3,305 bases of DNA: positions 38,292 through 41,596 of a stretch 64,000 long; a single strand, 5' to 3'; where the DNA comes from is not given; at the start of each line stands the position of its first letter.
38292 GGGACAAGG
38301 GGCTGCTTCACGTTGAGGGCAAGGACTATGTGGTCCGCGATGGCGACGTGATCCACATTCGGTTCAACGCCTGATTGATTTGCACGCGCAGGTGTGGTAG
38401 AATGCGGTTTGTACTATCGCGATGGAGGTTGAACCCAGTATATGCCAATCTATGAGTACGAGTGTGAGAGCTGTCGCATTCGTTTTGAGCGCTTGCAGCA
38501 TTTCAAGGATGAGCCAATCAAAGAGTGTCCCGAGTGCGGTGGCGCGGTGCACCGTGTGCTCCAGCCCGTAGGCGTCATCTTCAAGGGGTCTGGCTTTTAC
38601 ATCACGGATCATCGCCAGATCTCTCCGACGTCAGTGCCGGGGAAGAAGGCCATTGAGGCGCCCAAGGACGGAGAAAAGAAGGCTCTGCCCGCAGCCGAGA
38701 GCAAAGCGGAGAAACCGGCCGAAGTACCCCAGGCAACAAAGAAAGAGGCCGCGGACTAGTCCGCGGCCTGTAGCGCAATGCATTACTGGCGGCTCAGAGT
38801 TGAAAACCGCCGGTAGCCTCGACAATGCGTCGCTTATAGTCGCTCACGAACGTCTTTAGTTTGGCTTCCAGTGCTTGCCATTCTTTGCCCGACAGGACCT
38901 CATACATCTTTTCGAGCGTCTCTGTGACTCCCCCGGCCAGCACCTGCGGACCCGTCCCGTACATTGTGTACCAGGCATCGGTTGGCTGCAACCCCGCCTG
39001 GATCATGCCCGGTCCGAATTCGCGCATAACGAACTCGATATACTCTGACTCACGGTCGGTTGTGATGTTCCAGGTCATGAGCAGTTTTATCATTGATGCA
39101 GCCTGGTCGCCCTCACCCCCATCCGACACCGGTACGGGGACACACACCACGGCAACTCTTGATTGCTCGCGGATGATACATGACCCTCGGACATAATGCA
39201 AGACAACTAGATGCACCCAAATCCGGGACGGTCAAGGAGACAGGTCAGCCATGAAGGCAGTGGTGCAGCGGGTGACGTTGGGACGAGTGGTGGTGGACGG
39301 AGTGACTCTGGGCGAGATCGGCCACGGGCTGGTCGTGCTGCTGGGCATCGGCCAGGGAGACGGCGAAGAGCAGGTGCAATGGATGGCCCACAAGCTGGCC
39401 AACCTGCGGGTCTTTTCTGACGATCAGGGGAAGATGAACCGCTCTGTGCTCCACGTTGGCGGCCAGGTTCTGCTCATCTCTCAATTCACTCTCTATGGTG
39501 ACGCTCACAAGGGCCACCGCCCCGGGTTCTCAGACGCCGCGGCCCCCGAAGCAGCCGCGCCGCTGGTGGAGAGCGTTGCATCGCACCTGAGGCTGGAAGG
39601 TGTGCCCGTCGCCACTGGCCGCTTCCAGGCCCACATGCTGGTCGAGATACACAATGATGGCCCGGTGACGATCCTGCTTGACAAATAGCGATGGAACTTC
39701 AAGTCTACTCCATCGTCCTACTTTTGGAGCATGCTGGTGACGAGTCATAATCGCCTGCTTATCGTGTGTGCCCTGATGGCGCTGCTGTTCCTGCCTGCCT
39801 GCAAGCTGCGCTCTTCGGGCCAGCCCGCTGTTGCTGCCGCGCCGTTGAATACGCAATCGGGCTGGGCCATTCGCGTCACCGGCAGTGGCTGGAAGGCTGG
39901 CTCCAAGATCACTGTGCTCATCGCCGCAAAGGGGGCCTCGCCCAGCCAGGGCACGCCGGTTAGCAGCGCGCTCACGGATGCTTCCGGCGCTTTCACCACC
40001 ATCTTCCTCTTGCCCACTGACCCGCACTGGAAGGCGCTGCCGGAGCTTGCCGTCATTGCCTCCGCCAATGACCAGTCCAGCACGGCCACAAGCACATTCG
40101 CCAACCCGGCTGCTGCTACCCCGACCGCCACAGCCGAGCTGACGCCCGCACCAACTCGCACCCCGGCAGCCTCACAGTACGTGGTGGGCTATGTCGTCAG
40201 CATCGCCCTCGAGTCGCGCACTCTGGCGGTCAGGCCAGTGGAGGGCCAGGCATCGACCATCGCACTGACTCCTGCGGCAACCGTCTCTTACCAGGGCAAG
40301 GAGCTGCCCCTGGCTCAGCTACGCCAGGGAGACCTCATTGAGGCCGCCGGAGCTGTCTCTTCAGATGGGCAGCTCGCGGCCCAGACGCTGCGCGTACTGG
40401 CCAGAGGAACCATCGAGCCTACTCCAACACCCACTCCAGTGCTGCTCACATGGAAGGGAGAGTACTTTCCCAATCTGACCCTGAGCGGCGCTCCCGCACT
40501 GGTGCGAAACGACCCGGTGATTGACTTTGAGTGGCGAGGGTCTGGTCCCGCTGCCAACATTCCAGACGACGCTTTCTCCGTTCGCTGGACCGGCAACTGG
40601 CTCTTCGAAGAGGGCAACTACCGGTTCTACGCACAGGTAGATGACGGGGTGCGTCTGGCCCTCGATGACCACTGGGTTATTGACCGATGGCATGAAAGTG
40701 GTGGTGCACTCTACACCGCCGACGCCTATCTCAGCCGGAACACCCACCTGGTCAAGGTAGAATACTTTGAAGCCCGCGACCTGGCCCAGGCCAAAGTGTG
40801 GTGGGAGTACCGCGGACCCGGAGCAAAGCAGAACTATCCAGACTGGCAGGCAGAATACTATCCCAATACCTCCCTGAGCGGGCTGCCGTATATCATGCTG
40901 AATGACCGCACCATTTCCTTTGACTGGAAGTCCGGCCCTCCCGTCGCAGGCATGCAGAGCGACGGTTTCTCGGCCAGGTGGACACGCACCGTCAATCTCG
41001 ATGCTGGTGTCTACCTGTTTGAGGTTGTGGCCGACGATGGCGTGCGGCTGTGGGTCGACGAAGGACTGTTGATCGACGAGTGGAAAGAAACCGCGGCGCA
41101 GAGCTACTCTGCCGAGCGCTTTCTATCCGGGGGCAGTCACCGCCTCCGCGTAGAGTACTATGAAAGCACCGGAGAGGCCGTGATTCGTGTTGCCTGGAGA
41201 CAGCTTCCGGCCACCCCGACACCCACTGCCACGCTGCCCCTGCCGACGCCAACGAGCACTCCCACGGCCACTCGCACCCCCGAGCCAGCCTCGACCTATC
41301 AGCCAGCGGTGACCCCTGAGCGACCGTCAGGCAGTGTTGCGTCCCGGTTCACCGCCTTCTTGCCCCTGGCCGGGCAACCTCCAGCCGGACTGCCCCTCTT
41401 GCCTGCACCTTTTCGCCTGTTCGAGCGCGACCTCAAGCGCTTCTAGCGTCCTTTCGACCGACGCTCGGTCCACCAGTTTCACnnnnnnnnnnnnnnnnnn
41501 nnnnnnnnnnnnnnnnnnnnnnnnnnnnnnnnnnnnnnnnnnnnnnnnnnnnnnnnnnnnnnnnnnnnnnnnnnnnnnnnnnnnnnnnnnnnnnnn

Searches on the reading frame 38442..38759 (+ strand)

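Call 38: search_protein_families(library=pfam, proteins=[window:38442-38759:+], max_evalue=0.001)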
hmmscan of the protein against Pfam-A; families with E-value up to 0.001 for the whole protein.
window:38442-38759:+ (105 aa): 2 families
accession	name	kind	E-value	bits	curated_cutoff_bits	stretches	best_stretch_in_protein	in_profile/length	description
PF09723.15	Zn_ribbon_8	-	6.8e-16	58.4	34.4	1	1-40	1-41/41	Zinc ribbon domain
PF23455.1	DUF7129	-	0.00061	19.9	30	0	5-37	11-38/45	Domain of unknown function (DUF7129)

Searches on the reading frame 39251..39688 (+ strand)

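Call 38: search_protein_families(library=pfam, proteins=[window:39251-39688:+], max_evalue=0.001)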
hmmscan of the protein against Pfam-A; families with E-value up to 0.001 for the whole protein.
window:39251-39688:+ (145 aa): 1 family
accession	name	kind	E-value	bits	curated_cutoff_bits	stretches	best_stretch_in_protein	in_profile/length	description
PF02580.21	Tyr_Deacylase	-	2.2e-53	180.9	25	1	2-144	1-144/144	D-Tyr-tRNA(Tyr) deacylase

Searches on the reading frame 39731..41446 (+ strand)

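Call 38: search_protein_families(library=pfam, proteins=[window:39731-41446:+], max_evalue=0.001)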
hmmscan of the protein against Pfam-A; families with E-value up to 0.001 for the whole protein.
window:39731-41446:+ (571 aa): 1 family
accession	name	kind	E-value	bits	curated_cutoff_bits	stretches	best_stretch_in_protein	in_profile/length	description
PF07691.17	PA14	-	6.9e-38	130.2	24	2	374-490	7-134/147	PA14 domain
